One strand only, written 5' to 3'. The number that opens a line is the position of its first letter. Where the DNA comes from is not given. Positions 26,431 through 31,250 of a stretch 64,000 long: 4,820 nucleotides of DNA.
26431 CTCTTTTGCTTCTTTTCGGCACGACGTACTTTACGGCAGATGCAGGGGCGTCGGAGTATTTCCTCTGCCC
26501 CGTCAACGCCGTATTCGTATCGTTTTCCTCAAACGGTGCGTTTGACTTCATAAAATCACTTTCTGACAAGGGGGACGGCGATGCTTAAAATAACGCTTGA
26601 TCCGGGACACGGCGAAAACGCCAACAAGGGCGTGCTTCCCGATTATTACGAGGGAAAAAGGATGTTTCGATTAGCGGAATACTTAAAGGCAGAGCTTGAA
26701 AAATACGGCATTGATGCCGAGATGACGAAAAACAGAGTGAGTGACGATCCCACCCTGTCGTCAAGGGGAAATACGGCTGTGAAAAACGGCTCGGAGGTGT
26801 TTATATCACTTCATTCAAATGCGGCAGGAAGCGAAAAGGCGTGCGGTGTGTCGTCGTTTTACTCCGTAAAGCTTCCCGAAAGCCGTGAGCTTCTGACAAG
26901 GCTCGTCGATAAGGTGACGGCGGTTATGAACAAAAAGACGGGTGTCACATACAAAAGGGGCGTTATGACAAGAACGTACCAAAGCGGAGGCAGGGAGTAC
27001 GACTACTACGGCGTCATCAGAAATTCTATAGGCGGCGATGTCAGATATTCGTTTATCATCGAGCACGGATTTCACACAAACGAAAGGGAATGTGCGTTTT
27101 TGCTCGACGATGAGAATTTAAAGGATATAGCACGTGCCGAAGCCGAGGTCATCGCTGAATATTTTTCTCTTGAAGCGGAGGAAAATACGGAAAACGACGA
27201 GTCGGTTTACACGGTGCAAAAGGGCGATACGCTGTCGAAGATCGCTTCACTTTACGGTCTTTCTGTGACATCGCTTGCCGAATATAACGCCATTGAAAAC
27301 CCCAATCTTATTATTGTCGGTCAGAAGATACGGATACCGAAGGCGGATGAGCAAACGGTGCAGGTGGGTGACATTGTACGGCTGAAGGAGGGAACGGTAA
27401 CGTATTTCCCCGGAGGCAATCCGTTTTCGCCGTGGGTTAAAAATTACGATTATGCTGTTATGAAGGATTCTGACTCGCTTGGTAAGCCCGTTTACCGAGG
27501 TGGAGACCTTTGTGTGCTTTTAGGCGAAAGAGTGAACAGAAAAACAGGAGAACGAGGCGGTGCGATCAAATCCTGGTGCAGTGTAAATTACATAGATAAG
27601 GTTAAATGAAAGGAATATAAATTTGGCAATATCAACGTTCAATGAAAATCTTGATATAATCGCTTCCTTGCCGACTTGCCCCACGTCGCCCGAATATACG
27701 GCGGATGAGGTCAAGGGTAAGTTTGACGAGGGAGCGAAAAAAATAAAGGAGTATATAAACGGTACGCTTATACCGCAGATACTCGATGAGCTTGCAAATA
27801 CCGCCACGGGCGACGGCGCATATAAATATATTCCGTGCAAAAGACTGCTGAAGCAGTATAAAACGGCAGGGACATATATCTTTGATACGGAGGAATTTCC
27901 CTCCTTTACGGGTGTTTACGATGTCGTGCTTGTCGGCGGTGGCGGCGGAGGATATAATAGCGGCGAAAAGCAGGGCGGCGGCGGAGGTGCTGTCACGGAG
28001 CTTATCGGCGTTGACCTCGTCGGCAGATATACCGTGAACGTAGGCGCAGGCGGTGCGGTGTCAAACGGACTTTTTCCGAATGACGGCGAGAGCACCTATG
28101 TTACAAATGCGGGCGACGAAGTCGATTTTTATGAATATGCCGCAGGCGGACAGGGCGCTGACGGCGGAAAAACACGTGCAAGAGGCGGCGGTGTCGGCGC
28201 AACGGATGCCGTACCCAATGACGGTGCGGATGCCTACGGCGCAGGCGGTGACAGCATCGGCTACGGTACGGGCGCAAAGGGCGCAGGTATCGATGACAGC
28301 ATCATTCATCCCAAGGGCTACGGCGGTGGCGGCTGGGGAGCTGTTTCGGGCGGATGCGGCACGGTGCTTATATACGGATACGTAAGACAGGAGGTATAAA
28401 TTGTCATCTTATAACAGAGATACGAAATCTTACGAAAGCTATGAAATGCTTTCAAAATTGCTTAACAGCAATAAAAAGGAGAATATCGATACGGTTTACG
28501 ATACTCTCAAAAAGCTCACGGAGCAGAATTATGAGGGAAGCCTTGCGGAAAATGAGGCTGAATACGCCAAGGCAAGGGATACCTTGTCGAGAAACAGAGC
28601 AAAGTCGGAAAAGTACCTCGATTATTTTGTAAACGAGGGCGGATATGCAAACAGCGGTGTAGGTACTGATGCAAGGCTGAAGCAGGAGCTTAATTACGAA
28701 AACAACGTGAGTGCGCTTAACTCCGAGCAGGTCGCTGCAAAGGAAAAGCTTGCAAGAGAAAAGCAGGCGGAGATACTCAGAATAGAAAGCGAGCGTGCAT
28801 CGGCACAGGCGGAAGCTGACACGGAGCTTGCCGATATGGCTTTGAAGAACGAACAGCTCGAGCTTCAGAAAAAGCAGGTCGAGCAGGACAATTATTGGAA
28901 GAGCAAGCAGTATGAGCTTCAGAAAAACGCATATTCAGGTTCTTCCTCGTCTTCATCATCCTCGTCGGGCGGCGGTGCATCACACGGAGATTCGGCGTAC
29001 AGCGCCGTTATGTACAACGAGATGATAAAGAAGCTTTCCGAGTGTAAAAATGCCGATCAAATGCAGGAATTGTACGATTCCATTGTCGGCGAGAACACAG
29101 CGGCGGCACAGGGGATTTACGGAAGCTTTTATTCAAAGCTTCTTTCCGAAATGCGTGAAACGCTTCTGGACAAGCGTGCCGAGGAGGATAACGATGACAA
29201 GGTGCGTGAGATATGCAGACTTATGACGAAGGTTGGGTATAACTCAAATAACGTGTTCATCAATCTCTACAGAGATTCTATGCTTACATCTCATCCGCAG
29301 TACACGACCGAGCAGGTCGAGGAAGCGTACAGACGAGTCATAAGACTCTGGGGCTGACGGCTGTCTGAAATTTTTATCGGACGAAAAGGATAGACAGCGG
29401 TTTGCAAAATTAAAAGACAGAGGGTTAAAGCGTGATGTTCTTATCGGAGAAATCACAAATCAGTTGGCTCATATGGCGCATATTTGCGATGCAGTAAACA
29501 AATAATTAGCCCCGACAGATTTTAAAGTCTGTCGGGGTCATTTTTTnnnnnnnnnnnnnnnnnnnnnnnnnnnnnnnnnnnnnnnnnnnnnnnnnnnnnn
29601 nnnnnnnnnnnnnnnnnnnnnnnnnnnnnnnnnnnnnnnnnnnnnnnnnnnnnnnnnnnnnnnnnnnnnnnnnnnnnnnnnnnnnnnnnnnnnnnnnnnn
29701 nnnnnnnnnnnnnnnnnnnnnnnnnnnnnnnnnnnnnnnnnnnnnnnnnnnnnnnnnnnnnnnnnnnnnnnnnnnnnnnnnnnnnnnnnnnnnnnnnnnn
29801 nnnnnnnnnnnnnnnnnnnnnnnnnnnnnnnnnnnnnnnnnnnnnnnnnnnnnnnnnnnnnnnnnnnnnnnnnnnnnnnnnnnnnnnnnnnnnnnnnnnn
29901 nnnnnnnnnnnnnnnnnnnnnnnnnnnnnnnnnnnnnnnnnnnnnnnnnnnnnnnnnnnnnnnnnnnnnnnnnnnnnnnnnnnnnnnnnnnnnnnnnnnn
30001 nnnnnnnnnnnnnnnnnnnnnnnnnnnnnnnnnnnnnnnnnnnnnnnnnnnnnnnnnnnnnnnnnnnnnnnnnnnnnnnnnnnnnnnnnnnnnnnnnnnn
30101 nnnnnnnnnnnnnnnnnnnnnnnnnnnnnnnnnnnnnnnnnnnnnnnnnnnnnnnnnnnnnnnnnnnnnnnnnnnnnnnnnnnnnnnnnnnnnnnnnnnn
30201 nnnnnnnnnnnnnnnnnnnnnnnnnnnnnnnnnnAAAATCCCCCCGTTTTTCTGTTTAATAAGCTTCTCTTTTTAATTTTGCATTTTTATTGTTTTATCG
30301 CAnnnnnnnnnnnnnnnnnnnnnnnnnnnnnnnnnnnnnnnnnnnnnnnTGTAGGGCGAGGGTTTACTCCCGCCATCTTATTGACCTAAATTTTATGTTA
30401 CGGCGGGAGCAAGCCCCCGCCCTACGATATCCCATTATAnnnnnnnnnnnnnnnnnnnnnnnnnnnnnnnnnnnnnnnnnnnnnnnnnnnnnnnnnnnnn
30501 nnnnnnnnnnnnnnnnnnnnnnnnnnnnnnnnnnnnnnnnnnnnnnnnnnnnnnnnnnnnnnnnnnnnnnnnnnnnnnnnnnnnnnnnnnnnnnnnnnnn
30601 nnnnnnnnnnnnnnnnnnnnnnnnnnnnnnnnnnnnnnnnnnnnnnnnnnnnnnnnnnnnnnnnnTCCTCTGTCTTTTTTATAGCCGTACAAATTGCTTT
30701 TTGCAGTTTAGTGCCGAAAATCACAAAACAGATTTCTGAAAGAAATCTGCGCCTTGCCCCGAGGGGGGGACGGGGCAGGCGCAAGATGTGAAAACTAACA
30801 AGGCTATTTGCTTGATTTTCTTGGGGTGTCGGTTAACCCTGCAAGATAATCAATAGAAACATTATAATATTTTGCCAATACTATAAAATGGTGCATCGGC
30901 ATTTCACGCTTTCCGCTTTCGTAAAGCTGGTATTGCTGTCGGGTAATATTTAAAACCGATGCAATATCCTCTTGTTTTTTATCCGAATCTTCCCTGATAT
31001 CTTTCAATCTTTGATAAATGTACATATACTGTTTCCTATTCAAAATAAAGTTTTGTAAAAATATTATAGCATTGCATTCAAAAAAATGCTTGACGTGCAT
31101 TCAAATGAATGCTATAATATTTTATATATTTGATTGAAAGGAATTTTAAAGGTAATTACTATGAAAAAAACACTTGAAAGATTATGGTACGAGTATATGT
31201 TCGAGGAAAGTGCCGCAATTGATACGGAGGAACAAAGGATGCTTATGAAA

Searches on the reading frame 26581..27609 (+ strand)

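Call 36: search_protein_families(library=pfam, proteins=[window:26581-27609:+], max_evalue=0.001)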
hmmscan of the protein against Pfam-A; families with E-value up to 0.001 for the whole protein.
window:26581-27609:+ (342 aa): 2 families
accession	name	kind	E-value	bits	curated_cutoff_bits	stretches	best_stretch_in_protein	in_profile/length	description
PF01520.23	Amidase_3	-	1.3e-23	84.3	27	1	4-192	1-173/174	N-acetylmuramoyl-L-alanine amidase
PF01476.26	LysM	-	3.7e-16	59.2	20.9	1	210-253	1-43/43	LysM domain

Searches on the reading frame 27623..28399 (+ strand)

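Call 36: search_protein_families(library=pfam, proteins=[window:27623-28399:+], max_evalue=0.001)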
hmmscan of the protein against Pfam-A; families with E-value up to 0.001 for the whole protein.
window:27623-28399:+ (258 aa): 1 family
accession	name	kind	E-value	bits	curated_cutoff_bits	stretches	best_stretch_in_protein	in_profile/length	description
PF21722.4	Gly_rich_2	-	5.2e-07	30.3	24.3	1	82-244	3-165/226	Glycine-rich domain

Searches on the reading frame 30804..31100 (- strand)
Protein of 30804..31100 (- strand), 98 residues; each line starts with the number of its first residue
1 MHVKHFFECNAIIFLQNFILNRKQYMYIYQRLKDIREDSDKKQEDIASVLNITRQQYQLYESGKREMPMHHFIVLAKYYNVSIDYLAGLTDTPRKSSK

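Call 36: search_protein_families(library=pfam, proteins=[window:30804-31100:-], max_evalue=0.001)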
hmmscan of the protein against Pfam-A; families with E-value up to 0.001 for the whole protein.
window:30804-31100:- (98 aa): 3 families
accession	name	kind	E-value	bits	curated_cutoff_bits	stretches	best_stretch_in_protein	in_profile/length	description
PF01381.28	HTH_3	-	1.2e-10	41.7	23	1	32-86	1-55/55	Helix-turn-helix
PF12844.13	HTH_19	-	5.8e-09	36.2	30.2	1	29-87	1-59/64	Helix-turn-helix domain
PF13560.12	HTH_31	-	4.2e-06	27.4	27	1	30-83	4-58/64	Helix-turn-helix domain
